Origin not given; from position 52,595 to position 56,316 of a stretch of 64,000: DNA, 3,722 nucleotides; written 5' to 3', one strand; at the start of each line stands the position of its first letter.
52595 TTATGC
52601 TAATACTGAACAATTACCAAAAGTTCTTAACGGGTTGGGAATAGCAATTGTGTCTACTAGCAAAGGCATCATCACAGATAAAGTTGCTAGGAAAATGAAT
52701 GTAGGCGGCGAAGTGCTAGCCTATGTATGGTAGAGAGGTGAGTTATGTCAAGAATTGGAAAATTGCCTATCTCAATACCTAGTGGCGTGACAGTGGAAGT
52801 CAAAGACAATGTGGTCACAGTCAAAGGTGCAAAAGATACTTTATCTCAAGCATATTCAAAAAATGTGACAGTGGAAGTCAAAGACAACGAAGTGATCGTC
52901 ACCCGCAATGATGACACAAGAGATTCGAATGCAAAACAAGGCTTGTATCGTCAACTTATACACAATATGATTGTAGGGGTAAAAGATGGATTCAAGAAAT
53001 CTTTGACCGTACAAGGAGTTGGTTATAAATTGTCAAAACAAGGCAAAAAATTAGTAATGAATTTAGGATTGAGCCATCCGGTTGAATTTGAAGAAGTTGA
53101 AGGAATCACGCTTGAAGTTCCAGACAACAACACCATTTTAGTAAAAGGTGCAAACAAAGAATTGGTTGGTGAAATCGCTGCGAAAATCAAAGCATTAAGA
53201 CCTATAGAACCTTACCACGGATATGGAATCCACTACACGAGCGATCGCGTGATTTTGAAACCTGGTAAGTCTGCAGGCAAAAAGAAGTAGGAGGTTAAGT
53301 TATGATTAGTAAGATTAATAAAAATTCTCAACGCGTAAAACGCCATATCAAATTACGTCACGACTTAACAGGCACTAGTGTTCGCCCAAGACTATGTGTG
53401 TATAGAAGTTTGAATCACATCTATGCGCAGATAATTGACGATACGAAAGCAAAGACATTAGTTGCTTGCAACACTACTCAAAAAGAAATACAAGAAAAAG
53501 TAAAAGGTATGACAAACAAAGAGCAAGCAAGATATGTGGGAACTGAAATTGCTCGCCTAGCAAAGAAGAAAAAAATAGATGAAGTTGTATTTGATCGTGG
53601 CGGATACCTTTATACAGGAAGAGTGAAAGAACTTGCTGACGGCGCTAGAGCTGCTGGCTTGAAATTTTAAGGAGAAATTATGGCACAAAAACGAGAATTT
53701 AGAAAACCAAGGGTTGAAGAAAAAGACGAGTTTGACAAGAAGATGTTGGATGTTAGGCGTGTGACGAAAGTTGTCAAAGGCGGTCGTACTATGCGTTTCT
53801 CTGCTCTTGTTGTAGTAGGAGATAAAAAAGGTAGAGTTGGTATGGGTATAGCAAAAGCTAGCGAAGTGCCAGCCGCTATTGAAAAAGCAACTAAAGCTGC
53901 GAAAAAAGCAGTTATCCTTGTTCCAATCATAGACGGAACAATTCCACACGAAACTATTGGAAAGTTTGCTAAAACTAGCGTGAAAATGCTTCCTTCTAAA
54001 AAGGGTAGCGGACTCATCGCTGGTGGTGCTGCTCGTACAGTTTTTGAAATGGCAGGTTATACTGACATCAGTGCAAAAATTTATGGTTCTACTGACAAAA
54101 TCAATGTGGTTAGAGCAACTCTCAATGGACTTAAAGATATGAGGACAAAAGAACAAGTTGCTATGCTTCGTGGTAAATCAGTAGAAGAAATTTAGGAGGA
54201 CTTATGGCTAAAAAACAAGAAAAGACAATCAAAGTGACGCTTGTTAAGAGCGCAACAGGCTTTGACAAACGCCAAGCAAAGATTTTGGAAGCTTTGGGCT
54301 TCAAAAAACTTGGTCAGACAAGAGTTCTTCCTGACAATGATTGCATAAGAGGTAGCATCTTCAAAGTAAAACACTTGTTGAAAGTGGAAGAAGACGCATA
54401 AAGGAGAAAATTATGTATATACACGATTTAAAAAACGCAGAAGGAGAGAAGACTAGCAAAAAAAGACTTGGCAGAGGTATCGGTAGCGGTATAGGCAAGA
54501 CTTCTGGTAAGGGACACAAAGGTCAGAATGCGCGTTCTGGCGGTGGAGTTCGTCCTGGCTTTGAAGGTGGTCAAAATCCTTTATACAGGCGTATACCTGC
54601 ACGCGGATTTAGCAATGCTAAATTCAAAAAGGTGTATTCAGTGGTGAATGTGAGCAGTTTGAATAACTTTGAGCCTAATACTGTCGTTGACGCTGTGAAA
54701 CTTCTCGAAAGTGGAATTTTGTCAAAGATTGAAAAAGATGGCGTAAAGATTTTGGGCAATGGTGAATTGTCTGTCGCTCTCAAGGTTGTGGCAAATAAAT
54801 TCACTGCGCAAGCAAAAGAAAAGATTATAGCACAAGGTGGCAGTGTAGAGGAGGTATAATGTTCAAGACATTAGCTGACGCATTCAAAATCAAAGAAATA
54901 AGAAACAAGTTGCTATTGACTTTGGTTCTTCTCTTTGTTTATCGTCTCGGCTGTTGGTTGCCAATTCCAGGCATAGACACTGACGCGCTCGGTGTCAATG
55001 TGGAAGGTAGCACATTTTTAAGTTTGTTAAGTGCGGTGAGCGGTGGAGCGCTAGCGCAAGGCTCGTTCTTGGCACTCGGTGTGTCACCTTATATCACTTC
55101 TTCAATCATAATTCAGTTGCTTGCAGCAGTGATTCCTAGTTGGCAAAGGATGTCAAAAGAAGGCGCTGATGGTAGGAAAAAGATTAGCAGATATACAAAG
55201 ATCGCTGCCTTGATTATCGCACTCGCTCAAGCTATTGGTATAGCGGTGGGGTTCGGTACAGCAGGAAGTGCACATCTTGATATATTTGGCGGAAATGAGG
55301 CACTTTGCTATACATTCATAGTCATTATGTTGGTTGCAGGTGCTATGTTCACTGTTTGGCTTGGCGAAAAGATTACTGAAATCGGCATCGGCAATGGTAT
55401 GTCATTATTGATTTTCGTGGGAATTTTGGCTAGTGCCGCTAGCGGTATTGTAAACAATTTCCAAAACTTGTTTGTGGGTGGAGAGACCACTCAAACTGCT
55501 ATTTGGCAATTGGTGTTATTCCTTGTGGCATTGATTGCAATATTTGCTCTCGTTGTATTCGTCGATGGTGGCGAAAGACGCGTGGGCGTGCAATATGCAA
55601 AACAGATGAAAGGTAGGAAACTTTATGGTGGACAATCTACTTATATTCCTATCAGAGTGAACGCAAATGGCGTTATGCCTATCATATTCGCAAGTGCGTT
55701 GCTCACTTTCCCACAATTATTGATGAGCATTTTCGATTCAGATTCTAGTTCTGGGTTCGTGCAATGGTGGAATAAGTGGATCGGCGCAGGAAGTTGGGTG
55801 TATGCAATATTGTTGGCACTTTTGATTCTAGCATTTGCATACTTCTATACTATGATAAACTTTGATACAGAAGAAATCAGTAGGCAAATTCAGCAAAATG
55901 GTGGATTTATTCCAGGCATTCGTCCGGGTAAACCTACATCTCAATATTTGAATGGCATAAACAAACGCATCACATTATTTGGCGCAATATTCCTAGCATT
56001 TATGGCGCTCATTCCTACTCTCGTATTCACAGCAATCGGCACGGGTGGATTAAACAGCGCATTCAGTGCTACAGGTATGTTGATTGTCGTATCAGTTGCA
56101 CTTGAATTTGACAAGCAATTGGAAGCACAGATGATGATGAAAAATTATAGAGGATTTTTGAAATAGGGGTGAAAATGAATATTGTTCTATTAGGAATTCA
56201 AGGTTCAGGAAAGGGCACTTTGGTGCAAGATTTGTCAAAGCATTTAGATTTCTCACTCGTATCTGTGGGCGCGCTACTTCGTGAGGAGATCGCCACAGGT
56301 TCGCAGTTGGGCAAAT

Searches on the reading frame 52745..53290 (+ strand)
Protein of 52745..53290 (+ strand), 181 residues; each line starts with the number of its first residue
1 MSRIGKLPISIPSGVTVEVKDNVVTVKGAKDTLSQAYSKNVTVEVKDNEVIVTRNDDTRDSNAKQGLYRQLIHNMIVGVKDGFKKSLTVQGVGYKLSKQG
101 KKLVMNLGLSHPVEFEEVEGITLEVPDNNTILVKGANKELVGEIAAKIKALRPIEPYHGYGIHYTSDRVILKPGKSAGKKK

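Call 28: search_protein_families(library=pfam, proteins=[window:52745-53290:+], max_evalue=0.001)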
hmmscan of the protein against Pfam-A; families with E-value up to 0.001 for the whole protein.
window:52745-53290:+ (181 aa): 1 family
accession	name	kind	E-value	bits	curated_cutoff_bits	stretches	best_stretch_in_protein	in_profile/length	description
PF00347.28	Ribosomal_L6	-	2.9e-33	114.9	27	2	11-82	1-80/80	Ribosomal protein L6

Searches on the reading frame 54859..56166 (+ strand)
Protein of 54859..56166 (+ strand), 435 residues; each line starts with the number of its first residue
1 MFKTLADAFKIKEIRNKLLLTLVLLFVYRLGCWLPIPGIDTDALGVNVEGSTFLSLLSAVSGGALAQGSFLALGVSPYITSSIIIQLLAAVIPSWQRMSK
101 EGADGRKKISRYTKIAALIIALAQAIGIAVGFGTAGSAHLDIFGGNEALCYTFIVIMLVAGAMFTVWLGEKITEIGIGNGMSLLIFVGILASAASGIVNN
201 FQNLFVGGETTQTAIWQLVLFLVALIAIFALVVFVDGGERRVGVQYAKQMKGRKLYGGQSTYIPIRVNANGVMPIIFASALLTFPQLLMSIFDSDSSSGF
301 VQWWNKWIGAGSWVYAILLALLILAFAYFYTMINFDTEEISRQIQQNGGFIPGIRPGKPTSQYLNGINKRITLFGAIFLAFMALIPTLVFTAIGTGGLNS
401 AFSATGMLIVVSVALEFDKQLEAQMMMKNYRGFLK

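Call 28: search_protein_families(library=pfam, proteins=[window:54859-56166:+], max_evalue=0.001)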
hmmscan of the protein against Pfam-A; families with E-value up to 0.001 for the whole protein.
window:54859-56166:+ (435 aa): 1 family
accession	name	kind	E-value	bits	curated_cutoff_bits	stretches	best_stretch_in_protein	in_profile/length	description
PF00344.25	SecY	-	4.2e-102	342.1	32.2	1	69-417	1-305/306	SecY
